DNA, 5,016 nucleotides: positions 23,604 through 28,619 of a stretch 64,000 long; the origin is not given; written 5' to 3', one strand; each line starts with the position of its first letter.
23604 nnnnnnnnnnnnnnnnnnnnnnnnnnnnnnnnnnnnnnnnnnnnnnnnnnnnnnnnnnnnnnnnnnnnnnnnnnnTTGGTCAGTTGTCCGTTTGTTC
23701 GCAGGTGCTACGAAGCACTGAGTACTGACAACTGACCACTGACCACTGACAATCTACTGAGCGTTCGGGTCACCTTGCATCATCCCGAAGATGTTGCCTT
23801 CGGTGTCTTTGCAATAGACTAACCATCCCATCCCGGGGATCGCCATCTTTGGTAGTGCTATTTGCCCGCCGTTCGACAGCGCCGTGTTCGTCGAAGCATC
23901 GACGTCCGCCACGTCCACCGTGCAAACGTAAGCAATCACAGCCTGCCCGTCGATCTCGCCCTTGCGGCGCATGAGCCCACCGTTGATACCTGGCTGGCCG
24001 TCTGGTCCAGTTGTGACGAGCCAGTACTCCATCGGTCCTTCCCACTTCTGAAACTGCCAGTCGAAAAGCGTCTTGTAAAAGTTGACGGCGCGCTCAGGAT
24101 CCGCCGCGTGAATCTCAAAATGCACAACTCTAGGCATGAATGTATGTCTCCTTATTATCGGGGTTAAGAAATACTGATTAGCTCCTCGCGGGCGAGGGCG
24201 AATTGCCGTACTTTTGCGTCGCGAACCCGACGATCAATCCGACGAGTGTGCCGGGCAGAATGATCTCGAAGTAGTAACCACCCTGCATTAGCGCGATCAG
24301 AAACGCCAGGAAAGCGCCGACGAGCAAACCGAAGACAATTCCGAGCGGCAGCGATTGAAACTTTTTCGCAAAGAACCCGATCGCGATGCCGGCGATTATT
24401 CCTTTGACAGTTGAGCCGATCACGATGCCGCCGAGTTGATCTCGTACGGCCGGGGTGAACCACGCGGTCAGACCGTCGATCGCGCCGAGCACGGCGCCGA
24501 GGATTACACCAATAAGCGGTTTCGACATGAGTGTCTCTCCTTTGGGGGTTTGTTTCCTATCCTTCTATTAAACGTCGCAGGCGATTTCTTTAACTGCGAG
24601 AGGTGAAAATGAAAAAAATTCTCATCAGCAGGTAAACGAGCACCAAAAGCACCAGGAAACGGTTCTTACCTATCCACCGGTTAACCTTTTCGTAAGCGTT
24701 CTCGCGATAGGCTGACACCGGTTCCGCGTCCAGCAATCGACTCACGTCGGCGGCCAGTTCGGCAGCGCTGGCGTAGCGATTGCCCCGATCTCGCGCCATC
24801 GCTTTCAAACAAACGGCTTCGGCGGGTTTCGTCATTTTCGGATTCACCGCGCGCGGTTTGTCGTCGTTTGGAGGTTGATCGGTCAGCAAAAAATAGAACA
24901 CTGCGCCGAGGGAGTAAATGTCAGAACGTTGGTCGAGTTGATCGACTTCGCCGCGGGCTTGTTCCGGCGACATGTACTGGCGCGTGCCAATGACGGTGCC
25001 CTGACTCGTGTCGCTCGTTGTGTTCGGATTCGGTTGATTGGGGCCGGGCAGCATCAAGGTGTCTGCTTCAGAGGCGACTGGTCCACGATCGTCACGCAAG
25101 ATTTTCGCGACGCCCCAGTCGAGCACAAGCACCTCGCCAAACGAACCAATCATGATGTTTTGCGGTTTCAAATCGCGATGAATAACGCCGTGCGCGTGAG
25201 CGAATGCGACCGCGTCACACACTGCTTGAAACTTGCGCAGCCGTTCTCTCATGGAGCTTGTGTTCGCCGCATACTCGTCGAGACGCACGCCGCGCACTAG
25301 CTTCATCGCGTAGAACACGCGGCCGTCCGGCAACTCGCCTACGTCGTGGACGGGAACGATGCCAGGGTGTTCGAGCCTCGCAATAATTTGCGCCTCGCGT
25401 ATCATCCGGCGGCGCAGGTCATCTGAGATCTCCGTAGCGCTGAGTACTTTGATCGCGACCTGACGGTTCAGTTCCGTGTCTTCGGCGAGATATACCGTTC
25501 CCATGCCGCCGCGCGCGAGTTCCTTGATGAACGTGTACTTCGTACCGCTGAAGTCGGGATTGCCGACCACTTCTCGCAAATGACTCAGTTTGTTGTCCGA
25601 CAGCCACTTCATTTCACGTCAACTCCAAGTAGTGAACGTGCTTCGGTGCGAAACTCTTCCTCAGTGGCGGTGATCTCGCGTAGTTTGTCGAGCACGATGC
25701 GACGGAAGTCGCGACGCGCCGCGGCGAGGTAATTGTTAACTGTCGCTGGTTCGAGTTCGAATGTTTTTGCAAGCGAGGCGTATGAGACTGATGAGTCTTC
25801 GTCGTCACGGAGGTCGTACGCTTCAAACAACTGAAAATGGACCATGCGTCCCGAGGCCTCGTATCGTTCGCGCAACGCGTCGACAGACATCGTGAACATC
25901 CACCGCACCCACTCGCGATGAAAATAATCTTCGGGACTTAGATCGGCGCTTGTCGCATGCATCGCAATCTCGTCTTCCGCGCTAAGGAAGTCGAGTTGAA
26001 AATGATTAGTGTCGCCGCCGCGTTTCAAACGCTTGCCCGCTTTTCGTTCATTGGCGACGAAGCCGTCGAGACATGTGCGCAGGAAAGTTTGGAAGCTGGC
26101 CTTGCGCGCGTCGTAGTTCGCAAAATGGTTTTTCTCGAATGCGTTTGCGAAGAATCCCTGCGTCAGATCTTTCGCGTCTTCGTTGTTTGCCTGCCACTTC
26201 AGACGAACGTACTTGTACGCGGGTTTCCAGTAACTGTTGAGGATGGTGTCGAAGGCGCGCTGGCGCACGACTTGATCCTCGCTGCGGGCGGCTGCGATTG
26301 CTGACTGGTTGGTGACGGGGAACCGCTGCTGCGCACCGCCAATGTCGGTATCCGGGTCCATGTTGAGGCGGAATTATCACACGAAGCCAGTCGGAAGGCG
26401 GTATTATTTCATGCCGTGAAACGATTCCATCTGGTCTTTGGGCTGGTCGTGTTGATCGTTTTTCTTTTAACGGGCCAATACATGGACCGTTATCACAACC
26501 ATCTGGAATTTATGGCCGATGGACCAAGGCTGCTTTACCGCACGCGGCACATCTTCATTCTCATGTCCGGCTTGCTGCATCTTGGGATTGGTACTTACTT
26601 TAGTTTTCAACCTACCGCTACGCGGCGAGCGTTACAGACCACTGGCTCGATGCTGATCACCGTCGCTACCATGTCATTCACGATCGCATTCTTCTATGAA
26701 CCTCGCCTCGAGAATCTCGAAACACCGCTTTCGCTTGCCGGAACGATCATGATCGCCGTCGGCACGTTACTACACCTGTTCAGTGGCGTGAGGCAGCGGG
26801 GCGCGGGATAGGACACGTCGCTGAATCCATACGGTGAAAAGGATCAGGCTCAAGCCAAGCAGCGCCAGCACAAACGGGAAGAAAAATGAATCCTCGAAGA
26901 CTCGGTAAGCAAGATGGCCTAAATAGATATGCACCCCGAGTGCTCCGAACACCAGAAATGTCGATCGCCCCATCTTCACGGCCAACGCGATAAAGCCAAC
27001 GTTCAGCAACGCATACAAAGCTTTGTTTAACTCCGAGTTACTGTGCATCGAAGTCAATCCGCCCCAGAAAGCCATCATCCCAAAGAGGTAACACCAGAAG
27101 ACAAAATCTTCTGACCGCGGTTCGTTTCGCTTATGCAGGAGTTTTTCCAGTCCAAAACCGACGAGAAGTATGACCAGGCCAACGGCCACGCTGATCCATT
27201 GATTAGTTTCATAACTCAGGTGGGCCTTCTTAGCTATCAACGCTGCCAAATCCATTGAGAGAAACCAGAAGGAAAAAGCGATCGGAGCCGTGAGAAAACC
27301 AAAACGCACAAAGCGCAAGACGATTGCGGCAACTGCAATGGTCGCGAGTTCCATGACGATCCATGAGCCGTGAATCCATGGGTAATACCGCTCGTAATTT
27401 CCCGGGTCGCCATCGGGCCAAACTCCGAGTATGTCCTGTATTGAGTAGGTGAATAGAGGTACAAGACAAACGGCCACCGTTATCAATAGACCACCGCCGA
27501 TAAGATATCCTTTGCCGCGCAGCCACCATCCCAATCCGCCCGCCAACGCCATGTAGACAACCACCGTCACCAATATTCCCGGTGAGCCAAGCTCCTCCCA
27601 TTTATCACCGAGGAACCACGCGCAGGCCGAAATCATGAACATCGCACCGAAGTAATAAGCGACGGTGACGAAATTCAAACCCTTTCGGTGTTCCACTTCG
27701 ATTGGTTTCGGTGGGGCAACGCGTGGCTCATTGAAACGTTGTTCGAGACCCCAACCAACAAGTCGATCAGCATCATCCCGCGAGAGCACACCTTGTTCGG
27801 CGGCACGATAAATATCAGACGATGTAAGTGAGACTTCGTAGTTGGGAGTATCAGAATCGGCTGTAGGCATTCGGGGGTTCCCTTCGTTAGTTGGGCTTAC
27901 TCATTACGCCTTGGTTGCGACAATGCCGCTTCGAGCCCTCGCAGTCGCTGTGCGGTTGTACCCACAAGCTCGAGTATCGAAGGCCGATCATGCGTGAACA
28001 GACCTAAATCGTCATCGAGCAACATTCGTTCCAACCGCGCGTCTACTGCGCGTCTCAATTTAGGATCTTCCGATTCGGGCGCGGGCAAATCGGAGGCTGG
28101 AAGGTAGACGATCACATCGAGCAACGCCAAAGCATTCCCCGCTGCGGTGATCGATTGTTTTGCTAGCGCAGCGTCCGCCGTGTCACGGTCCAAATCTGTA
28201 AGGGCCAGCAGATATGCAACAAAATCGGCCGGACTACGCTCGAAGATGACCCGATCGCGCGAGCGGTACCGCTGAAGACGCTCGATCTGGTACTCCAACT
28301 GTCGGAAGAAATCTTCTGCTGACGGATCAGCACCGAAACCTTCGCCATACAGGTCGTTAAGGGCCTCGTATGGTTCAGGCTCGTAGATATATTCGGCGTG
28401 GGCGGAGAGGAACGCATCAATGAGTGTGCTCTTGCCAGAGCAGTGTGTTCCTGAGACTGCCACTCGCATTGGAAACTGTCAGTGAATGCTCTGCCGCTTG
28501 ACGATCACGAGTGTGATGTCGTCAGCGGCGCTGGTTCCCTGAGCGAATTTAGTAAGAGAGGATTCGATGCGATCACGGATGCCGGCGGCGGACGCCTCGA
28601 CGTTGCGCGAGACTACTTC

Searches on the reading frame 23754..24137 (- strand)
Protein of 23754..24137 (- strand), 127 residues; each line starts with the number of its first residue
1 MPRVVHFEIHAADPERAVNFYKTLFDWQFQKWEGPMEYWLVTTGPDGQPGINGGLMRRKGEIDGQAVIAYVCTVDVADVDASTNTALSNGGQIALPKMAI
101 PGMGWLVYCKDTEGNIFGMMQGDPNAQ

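Call 49: search_protein_families(library=pfam, proteins=[window:23754-24137:-], max_evalue=0.001)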
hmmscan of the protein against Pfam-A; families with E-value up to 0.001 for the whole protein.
window:23754-24137:- (127 aa): 2 families
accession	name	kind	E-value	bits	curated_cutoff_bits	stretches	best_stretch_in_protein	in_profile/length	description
PF22677.2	Ble-like_N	-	5.2e-08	32.9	24.5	1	3-44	1-41/41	Bleomycin resistance protein-like N-terminal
PF00903.31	Glyoxalase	-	6.7e-05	23.7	20.6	1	3-116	1-118/121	Glyoxalase/Bleomycin resistance protein/Dioxygenase superfamily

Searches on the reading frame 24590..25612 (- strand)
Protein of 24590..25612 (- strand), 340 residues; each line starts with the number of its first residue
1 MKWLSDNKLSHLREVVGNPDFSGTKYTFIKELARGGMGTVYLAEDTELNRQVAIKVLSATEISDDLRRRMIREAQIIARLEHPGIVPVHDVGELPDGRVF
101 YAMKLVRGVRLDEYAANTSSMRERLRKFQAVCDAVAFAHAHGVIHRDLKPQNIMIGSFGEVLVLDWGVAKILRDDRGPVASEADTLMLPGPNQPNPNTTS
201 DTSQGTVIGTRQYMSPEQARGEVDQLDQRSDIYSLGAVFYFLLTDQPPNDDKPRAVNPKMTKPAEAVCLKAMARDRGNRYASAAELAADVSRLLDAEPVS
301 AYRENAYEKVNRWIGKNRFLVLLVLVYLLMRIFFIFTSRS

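Call 50: search_protein_families(library=pfam, proteins=[window:24590-25612:-], max_evalue=0.001)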
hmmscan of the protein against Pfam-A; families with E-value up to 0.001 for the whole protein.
window:24590-25612:- (340 aa): 3 families
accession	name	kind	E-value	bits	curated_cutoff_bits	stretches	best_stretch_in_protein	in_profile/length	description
PF00069.31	Pkinase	-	3.8e-37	128.6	31.7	1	26-253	1-201/263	Protein kinase domain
PF07714.23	PK_Tyr_Ser-Thr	-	4.6e-20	72.4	23.1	1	27-175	2-155/258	Protein tyrosine and serine/threonine kinase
PF01636.29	APH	-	5.5e-05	23.5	23.2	0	124-169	149-197/239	Phosphotransferase enzyme family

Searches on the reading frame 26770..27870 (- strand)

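Call 50: search_protein_families(library=pfam, proteins=[window:26770-27870:-], max_evalue=0.001)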
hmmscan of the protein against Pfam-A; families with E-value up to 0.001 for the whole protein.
window:26770-27870:- (366 aa): 1 family
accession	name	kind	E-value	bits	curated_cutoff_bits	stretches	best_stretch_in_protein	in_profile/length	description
PF09925.14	DUF2157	-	2.7e-05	24.4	32.4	1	60-141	27-110/146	Predicted membrane protein (DUF2157)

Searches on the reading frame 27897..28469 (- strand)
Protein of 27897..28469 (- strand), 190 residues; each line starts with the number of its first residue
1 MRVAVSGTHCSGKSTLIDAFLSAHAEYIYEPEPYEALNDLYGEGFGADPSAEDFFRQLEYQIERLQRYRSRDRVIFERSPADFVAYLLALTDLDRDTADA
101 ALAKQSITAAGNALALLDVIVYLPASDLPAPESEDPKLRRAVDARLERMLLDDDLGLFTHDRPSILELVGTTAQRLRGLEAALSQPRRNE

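Call 49: search_protein_families(library=pfam, proteins=[window:27897-28469:-], max_evalue=0.001)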
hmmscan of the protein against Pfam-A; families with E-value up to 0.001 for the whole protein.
window:27897-28469:- (190 aa): 1 family
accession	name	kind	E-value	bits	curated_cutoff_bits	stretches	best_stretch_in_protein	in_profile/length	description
PF13521.12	AAA_28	-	1.9e-09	38.4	27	1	2-150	1-146/164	AAA domain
